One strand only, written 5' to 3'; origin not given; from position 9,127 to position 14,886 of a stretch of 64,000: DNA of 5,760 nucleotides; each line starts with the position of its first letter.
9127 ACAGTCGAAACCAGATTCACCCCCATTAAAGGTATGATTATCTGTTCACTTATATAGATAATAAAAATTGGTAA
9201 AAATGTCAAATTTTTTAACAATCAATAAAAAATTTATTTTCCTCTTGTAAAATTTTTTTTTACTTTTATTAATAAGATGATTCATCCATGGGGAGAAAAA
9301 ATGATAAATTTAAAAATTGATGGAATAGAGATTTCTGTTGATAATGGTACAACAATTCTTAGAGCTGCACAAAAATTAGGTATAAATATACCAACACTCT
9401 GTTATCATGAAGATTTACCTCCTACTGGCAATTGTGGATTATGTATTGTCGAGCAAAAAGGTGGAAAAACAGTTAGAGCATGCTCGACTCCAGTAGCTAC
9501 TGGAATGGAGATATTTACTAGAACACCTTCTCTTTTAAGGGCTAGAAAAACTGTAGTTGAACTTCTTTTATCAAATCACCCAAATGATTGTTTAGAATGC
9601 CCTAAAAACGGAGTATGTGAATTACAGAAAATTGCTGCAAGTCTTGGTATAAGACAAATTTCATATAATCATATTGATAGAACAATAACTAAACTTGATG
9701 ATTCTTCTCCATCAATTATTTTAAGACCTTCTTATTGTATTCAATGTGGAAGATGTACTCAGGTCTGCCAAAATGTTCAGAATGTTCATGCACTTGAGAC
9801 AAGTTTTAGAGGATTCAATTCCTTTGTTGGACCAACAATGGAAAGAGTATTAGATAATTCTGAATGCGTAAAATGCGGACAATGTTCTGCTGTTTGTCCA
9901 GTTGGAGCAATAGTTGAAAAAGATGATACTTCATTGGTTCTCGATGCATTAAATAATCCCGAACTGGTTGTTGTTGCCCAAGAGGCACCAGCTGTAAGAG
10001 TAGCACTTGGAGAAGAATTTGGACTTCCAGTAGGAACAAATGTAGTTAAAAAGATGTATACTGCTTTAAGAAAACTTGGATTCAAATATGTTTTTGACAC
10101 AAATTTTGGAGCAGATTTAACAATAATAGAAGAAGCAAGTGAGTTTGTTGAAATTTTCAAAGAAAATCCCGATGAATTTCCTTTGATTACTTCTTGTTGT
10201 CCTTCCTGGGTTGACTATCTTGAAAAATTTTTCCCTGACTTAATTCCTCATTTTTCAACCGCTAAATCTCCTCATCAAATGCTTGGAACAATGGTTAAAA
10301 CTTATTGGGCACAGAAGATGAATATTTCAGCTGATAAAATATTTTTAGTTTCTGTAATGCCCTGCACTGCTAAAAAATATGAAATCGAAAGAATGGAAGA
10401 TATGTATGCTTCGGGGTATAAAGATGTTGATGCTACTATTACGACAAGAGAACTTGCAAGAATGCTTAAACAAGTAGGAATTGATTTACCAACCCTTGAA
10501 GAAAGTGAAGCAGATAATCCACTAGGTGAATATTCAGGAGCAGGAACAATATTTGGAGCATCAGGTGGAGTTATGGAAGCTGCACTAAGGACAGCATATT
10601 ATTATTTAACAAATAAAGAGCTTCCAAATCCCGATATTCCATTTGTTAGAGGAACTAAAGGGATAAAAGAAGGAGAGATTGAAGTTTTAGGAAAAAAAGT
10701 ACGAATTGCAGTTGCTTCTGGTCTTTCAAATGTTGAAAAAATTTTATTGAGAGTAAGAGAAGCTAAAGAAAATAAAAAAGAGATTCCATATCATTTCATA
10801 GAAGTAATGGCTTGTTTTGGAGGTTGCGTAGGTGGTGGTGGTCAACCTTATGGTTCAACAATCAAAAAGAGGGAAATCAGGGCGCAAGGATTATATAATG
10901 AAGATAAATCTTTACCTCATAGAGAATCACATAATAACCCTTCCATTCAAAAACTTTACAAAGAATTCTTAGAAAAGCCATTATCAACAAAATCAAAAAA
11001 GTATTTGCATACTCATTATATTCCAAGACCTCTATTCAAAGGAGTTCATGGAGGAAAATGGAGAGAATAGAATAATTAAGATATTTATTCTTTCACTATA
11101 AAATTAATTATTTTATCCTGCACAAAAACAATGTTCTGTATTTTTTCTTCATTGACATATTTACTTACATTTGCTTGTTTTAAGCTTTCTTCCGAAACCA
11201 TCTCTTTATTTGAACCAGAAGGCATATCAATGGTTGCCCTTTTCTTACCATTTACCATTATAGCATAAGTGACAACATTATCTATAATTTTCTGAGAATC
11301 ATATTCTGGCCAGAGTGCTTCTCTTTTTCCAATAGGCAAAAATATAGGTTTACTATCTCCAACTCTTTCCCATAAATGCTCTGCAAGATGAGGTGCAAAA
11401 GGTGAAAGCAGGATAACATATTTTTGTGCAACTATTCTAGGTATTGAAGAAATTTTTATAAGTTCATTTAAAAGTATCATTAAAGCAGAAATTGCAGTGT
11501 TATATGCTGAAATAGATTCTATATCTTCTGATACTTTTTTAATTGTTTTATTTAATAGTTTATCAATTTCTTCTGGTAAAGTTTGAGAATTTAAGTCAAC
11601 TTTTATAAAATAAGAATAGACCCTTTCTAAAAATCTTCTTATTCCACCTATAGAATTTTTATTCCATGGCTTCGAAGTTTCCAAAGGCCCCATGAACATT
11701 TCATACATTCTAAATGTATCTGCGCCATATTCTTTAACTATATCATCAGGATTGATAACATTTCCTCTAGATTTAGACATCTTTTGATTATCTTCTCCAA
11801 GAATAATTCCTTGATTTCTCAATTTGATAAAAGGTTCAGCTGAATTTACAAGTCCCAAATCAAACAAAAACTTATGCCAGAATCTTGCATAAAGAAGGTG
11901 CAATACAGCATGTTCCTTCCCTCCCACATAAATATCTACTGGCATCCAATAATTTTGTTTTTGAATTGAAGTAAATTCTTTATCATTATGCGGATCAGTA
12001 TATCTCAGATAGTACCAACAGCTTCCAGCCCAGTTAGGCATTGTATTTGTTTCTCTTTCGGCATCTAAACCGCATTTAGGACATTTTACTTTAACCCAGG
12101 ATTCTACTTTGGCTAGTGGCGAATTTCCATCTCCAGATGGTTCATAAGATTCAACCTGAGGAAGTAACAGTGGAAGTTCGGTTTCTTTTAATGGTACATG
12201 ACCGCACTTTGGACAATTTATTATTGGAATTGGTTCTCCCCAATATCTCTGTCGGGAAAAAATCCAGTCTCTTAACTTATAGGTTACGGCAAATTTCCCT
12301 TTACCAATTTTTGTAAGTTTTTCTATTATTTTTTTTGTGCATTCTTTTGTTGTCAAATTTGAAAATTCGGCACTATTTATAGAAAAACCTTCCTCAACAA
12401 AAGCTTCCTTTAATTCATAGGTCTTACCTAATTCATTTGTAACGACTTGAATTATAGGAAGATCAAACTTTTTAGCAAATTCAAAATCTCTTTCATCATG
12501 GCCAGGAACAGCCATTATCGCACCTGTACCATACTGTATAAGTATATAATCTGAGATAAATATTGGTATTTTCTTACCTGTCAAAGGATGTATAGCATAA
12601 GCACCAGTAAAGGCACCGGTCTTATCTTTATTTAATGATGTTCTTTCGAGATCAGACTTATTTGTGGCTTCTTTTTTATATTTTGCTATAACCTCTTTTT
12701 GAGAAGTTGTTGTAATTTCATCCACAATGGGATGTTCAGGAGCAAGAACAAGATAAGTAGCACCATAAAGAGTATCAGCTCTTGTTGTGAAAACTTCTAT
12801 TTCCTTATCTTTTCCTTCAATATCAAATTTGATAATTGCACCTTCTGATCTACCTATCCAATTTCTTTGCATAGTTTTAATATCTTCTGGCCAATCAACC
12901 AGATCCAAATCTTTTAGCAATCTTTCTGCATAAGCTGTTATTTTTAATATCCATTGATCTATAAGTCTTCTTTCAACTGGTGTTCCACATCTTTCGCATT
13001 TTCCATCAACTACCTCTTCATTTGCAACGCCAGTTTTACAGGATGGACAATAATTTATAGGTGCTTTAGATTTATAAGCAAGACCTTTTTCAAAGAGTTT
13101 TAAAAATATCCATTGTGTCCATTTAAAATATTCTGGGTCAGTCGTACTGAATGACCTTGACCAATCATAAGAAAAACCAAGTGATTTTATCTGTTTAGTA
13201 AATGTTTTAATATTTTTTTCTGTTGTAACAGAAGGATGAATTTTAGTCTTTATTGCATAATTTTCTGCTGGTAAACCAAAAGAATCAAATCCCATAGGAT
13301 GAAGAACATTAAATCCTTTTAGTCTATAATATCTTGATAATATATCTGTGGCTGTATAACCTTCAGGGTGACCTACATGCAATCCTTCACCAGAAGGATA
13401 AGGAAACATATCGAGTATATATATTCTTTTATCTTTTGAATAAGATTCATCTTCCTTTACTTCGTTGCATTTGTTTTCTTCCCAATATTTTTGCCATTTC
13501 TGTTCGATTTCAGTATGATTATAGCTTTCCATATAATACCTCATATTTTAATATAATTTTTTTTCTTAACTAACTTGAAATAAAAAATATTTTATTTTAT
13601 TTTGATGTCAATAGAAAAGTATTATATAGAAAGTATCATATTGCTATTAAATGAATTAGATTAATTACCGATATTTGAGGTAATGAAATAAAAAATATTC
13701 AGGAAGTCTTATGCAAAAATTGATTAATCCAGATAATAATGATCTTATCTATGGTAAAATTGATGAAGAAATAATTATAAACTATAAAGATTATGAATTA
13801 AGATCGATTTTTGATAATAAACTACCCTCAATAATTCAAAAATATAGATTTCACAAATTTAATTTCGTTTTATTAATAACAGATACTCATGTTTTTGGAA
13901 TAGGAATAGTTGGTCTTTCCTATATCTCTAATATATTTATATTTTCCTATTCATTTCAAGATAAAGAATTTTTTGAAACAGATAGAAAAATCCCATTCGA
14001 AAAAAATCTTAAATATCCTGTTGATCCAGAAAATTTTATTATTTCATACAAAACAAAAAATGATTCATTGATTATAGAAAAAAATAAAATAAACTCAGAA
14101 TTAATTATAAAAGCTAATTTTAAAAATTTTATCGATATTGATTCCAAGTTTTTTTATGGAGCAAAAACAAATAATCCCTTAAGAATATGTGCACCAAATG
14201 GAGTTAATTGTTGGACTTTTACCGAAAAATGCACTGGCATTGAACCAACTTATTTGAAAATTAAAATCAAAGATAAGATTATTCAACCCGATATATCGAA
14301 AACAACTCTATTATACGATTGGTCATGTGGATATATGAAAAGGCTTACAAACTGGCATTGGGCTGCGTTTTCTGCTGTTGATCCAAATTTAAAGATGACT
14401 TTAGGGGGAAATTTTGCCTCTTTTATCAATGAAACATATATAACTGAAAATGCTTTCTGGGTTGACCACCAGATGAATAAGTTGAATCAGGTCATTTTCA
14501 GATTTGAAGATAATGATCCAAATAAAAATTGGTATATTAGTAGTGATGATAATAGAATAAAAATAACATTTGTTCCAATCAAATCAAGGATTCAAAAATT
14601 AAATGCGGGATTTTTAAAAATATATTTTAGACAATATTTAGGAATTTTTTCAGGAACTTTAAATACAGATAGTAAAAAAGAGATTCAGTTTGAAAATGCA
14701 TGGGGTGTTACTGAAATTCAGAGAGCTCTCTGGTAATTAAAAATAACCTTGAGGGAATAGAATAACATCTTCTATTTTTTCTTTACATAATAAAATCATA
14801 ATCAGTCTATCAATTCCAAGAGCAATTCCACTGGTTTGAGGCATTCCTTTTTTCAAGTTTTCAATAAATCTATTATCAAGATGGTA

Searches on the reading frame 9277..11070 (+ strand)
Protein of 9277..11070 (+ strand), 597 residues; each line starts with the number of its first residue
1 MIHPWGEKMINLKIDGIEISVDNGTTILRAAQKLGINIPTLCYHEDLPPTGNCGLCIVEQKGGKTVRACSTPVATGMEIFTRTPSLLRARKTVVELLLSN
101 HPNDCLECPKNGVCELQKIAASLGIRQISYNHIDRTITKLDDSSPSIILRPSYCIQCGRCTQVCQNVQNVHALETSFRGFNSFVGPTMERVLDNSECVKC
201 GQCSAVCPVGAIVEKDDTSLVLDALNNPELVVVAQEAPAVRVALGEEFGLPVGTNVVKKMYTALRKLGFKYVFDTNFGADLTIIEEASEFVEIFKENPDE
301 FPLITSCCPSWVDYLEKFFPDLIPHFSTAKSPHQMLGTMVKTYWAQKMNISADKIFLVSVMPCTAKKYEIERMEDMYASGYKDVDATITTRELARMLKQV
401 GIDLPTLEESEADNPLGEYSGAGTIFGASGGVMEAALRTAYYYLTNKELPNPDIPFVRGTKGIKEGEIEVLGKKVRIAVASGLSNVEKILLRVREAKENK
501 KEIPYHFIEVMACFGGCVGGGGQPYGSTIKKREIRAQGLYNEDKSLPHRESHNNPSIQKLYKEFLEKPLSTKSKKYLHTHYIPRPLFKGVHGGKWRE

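Call 74: search_protein_families(library=pfam, proteins=[window:9277-11070:+], max_evalue=0.00001)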
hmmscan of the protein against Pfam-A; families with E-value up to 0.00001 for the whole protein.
window:9277-11070:+ (597 aa): 11 families
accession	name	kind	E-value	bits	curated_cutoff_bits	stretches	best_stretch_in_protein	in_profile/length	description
PF02906.19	Fe_hyd_lg_C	-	9.2e-94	314.1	22.1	1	232-521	3-245/245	Iron only hydrogenase large subunit, C-terminal domain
PF02256.22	Fe_hyd_SSU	-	7.5e-22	77.6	24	1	530-584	2-56/56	Iron hydrogenase small subunit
PF13510.11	Fer2_4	-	1.8e-20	73.2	22.8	1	8-83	2-81/82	2Fe-2S iron-sulfur cluster binding domain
PF10588.14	NADH-G_4Fe-4S_3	-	1.7e-16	59.9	27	1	90-127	1-38/40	NADH-ubiquinone oxidoreductase-G iron-sulfur binding region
PF00037.32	Fer4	-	2.2e-09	37.2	21.1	1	191-212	2-23/24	4Fe-4S binding domain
PF13237.11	Fer4_10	-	1.3e-08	35.1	25.5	0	191-217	3-31/53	4Fe-4S dicluster domain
PF12838.12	Fer4_7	-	2.7e-08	34.6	27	1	154-211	2-52/52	4Fe-4S dicluster domain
PF14697.11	Fer4_21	-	3.5e-07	30.7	35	1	152-212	6-57/59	4Fe-4S dicluster domain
PF13187.11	Fer4_9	-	2.6e-06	27.8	27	1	153-212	1-52/52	4Fe-4S dicluster domain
PF22117.2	Fer4_Nqo3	-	3.8e-06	27.4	27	1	146-212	3-66/67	NADH-quinone oxidoreductase subunit 3, ferredoxin-like domain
PF13534.11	Fer4_17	-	8.1e-06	26.7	22.2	1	154-210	2-59/61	4Fe-4S dicluster domain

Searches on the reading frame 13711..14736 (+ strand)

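Call 74: search_protein_families(library=pfam, proteins=[window:13711-14736:+], max_evalue=0.00001)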
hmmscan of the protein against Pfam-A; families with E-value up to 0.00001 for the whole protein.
window:13711-14736:+ (341 aa): 1 family
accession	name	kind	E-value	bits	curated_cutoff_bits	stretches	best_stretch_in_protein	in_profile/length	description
PF10974.15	DUF2804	-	5.8e-45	154.4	26.9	1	42-341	37-339/339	Domain of unknown function (DUF2804)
